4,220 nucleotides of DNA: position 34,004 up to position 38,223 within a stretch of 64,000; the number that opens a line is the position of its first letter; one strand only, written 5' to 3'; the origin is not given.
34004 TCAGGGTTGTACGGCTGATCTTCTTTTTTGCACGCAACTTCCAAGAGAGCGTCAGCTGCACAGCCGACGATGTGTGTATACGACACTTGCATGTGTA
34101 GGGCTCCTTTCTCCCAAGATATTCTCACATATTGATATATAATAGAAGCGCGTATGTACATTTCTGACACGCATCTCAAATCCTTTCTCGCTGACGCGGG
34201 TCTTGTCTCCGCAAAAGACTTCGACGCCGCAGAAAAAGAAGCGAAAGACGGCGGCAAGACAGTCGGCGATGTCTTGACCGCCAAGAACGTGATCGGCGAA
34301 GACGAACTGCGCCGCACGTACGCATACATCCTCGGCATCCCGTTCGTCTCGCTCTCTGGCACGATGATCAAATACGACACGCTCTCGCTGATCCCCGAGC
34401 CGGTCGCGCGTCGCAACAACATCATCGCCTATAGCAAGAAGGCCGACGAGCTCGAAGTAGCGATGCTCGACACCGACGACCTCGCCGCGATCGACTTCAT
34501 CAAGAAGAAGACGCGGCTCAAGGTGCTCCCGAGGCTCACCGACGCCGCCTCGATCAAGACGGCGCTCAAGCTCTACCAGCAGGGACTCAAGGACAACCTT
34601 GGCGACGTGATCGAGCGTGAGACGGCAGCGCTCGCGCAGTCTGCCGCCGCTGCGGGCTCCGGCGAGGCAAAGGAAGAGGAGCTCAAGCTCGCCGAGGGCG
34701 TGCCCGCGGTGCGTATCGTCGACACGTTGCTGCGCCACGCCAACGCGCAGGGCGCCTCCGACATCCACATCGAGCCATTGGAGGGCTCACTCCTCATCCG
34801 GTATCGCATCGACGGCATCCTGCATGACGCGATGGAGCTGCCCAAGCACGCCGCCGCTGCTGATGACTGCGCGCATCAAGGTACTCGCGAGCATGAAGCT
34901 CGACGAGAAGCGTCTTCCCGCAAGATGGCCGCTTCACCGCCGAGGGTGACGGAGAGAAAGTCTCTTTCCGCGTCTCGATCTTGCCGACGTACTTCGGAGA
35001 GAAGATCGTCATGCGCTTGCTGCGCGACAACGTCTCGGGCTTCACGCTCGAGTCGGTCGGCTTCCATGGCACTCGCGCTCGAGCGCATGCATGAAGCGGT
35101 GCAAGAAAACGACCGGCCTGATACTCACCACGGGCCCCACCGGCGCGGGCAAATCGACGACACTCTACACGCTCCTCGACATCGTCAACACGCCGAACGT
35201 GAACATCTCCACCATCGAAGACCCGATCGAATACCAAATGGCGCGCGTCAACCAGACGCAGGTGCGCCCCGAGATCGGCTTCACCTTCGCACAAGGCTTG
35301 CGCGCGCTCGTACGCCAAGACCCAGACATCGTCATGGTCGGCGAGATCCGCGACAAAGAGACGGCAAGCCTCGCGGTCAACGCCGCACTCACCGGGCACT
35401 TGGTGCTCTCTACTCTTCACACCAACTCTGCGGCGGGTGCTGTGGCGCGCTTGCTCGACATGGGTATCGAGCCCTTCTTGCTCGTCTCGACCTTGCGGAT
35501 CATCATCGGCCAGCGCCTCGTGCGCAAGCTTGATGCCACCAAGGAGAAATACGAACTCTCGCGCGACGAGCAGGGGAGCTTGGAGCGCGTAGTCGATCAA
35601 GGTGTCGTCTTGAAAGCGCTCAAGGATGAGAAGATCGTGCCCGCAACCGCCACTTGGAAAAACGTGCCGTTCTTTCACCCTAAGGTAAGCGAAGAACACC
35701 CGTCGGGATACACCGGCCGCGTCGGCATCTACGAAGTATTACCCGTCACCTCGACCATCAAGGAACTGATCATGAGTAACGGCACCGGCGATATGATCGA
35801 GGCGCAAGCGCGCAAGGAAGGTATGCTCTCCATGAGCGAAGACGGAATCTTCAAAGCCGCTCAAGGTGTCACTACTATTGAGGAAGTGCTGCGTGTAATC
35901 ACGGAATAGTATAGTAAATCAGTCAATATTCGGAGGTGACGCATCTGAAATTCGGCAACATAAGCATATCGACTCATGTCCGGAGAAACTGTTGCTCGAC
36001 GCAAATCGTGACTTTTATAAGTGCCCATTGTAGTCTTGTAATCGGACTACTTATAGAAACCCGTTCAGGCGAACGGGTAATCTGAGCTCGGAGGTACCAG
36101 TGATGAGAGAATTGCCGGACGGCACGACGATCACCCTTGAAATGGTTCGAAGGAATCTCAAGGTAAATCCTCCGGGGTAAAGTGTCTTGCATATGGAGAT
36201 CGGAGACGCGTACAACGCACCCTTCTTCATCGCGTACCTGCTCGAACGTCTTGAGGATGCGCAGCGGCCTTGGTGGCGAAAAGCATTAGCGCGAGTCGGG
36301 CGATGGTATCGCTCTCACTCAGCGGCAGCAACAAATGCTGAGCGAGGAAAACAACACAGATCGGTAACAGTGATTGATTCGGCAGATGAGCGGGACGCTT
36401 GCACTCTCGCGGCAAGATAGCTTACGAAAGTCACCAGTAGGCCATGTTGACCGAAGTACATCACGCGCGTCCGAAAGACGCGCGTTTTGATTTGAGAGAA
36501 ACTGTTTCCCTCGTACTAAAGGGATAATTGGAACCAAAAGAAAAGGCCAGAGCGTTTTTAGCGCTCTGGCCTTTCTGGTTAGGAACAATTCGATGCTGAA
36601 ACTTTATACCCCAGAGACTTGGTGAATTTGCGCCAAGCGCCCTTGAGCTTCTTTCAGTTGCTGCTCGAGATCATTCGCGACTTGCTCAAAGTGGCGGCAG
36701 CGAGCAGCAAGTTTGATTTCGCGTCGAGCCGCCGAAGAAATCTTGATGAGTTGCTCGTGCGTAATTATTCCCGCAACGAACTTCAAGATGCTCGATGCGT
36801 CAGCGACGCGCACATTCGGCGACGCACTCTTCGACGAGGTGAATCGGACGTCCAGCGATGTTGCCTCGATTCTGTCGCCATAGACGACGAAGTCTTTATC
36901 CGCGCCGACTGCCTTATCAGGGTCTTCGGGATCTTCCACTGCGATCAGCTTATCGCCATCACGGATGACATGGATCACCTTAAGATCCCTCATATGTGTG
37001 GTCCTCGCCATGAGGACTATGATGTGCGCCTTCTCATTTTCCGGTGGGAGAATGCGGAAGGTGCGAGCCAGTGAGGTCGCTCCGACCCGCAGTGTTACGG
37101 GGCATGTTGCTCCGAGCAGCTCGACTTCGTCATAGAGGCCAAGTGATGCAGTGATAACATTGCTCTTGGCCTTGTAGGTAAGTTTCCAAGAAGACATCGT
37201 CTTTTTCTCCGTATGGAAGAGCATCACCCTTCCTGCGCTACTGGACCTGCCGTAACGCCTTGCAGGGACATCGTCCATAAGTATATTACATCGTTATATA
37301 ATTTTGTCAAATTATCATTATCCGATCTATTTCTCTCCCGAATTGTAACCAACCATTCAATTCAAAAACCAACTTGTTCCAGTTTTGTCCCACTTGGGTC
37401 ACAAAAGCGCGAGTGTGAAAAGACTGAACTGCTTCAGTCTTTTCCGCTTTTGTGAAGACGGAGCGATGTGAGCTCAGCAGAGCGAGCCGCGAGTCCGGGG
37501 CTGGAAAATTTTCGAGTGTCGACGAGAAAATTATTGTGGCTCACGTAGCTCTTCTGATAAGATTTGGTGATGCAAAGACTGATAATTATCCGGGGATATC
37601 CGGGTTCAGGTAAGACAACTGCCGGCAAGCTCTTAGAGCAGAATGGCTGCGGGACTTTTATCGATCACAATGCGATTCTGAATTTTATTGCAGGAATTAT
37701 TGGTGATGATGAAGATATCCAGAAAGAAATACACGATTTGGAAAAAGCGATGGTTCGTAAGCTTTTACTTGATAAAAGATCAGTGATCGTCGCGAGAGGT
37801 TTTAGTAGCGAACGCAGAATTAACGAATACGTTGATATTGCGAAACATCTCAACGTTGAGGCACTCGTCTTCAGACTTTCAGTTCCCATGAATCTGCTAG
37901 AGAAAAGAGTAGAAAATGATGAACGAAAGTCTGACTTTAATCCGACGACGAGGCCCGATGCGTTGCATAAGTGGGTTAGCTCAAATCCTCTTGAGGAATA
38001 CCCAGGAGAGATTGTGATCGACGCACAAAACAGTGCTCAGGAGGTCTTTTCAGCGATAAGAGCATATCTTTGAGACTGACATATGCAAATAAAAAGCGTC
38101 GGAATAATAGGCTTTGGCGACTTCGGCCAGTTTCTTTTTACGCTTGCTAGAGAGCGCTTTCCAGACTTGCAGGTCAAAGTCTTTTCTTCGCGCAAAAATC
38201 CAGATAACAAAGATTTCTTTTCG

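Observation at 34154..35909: pilB broken by four +1 shifts within 250 nt just upstream of the Walker A box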

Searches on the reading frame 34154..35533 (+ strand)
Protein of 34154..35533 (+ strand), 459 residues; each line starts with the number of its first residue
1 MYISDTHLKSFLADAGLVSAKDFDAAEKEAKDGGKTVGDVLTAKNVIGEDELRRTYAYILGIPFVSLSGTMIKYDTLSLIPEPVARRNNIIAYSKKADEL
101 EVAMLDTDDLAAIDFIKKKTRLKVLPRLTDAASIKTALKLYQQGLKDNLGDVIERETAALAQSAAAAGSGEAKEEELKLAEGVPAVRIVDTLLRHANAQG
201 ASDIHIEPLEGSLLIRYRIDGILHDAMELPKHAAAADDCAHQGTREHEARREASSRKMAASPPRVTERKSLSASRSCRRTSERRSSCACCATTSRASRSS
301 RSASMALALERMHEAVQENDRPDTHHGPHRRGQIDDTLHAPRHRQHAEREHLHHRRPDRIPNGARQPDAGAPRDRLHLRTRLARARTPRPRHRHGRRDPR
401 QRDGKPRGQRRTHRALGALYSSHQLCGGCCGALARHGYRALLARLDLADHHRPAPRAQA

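Call 32: list_cluster_members(proteins=[window:34154-35533:+, window:32604-33575:-, window:32186-33109:-, window:26409-27602:-, window:26069-26584:-, window:27940-28542:-, window:29772-30872:-, window:25601-25786:-, window:24680-25414:+, window:29072-29464:-])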
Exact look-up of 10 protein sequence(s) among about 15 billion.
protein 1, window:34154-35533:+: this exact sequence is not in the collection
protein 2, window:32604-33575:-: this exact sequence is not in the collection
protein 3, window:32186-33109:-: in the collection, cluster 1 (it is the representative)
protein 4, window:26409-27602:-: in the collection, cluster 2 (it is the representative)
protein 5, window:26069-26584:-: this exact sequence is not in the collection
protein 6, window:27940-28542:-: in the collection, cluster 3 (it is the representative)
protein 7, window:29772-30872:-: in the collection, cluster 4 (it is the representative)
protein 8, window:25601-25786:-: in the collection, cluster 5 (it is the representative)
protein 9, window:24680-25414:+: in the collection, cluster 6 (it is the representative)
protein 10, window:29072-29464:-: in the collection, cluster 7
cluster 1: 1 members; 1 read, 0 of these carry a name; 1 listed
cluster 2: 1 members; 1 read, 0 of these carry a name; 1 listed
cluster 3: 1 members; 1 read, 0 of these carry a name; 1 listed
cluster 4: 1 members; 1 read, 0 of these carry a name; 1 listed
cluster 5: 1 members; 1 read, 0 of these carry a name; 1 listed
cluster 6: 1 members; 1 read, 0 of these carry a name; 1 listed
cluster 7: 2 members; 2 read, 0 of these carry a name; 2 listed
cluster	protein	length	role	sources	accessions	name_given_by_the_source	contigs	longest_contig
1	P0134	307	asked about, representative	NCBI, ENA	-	-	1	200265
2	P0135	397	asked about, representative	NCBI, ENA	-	-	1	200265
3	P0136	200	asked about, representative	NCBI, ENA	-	-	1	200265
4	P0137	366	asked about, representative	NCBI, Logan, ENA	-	-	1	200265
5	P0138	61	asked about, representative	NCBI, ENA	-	-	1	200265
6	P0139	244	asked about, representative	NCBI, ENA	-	-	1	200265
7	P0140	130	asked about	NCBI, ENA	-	-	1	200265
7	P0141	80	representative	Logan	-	-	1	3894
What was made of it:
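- The truncated nusA, RNase Y and HU ORFs are on record from one 200,265-bp NCBI/ENA contig (call 32). The bases are in the deposited contig (call 32). Seven lesions of exactly the same type in nusA, RNase Y and HU are represented in the public record by their truncated products (call 32).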

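Call 58: search_protein_families(library=pfam, proteins=[window:34154-35533:+], max_evalue=0.001)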
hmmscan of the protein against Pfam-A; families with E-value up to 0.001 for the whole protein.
window:34154-35533:+ (459 aa): 2 families
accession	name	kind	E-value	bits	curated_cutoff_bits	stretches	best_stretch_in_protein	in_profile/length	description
PF05157.20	MshEN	-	1.1e-12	48.2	23.1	1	60-144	1-86/90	MshEN domain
PF00437.27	T2SSE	-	4.6e-07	29.3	24.9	1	183-232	6-55/370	Type II/IV secretion system protein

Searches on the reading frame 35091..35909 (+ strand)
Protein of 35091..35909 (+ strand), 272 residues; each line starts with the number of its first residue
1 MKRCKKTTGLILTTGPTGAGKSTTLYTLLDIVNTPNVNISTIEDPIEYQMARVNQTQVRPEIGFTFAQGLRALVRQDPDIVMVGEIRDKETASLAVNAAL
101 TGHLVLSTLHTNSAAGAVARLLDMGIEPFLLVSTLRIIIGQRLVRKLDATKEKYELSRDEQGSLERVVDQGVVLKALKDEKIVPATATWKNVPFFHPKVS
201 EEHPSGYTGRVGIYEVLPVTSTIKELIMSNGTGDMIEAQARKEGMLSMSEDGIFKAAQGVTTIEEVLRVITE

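Call 23: find_encoding_contigs(protein=window:35091-35909:+, flank=10000, max_places=6)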
Protein window:35091-35909:+ (272 aa): no gene with exactly this product is on record in the collection.
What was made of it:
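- Neither pilB ORF of the window could be confirmed in the public protein collection (calls 23, 32).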

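Call 58: search_protein_families(library=pfam, proteins=[window:35091-35909:+], max_evalue=0.001)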
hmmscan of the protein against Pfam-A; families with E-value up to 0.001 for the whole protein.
window:35091-35909:+ (272 aa): 1 family
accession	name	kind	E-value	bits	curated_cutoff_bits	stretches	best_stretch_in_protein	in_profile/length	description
PF00437.27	T2SSE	-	1.4e-81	274.4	24.9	1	5-268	139-370/370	Type II/IV secretion system protein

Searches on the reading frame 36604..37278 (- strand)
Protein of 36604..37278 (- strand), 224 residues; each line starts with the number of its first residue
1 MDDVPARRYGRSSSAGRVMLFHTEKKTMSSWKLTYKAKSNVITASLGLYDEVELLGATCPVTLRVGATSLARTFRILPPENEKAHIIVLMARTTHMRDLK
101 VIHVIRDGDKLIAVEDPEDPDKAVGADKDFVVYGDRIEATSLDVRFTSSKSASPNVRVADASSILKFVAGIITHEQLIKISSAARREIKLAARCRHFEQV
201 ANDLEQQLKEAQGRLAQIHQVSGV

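Call 28: find_encoding_contigs(protein=window:36604-37278:-, flank=10000, max_places=10)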
Protein window:36604-37278:- (224 aa): 1 contig read that carries it; 1 place shown.
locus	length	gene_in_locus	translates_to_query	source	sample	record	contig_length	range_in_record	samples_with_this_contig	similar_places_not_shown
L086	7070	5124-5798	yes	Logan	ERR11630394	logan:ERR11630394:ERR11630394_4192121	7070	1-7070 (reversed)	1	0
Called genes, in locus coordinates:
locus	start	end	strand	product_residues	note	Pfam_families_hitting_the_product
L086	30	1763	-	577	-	PF17802:SpaA (faint), PF13620:CarboxypepD_reg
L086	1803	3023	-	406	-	PF00482:T2SSF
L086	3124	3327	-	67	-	-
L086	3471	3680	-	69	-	PF17209:Hfq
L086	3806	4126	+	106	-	-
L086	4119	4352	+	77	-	-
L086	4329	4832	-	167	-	PF13238:AAA_18 (faint), PF13671:AAA_33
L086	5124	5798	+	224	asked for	-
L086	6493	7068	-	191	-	?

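Call 51: search_protein_families(library=pfam, proteins=[window:36604-37278:-], max_evalue=0.01)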
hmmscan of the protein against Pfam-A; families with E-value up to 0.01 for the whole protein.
window:36604-37278:- (224 aa): 0 families

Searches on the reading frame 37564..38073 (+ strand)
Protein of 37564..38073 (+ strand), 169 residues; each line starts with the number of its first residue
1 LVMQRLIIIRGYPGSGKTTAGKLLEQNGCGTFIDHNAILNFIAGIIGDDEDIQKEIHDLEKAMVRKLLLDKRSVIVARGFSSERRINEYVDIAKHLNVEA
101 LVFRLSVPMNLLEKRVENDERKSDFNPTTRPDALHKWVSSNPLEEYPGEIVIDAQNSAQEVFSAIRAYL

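Call 61: search_protein_families(library=pfam, proteins=[window:37564-38073:+], max_evalue=0.001)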
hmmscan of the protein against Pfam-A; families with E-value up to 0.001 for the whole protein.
window:37564-38073:+ (169 aa): 4 families
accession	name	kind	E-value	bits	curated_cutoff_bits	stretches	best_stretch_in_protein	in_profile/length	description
PF13671.12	AAA_33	-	3.7e-12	47.2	27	1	6-123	1-122/143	AAA domain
PF13238.12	AAA_18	-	1.1e-05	26.3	29.4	1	7-93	1-93/128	AAA domain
PF01202.28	SKI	-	7.9e-05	23.3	22.1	1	13-165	1-154/159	Shikimate kinase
PF08433.16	KTI12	-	0.00078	19.5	22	0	6-126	3-126/271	Chromatin associated protein KTI12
